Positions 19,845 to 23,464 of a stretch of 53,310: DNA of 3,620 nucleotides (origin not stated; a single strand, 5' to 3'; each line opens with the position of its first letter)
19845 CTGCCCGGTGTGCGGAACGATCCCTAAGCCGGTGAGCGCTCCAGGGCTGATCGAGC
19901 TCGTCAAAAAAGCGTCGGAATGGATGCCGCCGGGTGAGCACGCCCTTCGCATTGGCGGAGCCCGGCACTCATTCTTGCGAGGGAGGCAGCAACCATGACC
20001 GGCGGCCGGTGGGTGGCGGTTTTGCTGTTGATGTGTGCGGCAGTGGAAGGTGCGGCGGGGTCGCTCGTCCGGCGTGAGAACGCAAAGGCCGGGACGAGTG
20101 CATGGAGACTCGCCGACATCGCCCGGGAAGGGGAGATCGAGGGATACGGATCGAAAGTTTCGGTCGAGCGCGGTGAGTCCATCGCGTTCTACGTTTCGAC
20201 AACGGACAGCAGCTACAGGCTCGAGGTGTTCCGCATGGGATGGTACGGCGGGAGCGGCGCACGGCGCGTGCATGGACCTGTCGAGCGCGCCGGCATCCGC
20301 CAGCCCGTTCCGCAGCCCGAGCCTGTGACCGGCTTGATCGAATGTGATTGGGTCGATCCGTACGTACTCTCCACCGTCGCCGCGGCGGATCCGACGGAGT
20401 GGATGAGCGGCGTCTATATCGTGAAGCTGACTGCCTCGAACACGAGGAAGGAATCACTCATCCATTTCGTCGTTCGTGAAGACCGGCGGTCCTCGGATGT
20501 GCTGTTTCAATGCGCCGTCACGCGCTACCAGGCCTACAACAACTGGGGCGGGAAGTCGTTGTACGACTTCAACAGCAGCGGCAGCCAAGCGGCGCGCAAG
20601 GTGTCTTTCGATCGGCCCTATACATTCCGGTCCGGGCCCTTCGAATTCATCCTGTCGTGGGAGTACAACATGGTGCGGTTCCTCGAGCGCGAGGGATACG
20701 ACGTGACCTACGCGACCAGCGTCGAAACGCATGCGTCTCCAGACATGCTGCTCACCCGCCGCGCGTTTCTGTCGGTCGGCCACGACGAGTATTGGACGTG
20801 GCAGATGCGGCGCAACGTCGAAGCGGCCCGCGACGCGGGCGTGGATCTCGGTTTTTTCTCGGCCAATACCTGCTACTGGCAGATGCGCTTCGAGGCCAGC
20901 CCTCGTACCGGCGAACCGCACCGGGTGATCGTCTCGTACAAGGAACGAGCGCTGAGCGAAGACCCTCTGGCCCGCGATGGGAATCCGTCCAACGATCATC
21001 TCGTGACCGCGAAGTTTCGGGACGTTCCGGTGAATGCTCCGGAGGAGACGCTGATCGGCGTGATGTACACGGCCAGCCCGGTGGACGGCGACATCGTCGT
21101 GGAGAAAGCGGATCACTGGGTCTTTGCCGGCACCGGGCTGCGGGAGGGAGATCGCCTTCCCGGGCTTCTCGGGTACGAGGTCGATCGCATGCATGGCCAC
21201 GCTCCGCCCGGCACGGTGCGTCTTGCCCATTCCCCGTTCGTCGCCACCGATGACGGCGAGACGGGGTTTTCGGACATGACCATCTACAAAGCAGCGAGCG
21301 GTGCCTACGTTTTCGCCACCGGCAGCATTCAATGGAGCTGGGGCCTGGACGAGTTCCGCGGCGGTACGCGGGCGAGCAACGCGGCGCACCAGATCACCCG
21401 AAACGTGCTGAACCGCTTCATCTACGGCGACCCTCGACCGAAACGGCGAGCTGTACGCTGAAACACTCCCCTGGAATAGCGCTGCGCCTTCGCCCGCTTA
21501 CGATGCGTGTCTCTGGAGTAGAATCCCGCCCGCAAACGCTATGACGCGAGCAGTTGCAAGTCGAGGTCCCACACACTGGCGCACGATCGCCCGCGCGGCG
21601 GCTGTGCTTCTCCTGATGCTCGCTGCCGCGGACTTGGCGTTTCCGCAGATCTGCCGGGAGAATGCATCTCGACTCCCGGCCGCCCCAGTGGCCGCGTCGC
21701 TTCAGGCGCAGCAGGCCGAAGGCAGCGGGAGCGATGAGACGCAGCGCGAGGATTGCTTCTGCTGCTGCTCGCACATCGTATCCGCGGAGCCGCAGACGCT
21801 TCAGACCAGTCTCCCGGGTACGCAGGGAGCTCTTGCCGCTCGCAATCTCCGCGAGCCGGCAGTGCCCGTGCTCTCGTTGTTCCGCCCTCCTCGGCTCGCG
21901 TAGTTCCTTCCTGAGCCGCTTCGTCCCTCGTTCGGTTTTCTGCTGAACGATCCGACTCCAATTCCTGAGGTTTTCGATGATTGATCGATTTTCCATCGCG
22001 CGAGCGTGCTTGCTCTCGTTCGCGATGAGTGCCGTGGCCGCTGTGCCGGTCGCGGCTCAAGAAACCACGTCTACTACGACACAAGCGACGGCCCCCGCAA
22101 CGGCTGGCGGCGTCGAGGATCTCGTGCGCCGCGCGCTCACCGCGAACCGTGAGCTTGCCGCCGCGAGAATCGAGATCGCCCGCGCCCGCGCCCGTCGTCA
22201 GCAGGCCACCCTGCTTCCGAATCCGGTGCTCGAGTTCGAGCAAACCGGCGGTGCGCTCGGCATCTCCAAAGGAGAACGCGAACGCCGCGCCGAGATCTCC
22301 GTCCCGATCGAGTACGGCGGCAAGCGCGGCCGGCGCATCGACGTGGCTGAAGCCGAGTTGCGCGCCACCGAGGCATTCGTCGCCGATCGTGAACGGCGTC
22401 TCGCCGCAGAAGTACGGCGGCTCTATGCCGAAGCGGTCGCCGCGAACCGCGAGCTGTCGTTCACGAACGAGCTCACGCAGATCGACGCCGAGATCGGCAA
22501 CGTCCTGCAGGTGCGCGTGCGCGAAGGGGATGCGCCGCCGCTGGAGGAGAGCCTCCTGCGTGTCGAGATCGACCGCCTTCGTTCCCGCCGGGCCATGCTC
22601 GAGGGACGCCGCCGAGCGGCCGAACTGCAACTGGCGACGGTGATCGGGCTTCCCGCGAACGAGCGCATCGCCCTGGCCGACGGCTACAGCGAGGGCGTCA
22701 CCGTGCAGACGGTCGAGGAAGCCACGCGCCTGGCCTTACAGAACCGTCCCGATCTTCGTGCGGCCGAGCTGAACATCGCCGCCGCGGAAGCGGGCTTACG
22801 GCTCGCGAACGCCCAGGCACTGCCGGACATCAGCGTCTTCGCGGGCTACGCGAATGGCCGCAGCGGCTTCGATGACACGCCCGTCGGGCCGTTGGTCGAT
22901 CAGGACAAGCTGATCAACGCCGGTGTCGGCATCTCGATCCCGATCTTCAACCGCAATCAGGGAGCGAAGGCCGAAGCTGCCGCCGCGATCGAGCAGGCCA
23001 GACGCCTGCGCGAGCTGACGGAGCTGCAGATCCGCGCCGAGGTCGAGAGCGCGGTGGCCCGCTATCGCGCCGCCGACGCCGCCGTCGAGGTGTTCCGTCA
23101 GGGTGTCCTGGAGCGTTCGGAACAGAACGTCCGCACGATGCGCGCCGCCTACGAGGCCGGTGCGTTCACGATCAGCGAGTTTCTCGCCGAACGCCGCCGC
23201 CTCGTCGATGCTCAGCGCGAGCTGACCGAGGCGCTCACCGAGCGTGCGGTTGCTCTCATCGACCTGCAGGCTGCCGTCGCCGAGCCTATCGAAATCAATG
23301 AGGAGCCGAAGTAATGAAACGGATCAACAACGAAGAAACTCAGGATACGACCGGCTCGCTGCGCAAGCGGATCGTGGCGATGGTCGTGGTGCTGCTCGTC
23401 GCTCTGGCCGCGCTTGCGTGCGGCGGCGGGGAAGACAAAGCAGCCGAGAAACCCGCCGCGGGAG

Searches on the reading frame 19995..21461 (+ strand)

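Call 65: search_protein_families(library=pfam, proteins=[window:19995-21461:+], max_evalue=0.00001)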
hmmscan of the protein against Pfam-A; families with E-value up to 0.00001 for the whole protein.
window:19995-21461:+ (488 aa): 1 family
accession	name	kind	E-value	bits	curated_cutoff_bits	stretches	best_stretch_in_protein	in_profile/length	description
PF20254.3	DMFA2_C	-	3.6e-118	395.7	27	1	76-452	2-369/374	N,N-dimethylformamidase beta subunit-like, C-terminal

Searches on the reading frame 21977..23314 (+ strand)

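Call 65: search_protein_families(library=pfam, proteins=[window:21977-23314:+], max_evalue=0.00001)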
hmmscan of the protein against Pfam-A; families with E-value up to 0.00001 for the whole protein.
window:21977-23314:+ (445 aa): 1 family
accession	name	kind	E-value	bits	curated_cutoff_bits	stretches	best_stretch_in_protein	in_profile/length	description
PF02321.23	OEP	-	1.8e-49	168.5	22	2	247-433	2-185/187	Outer membrane efflux protein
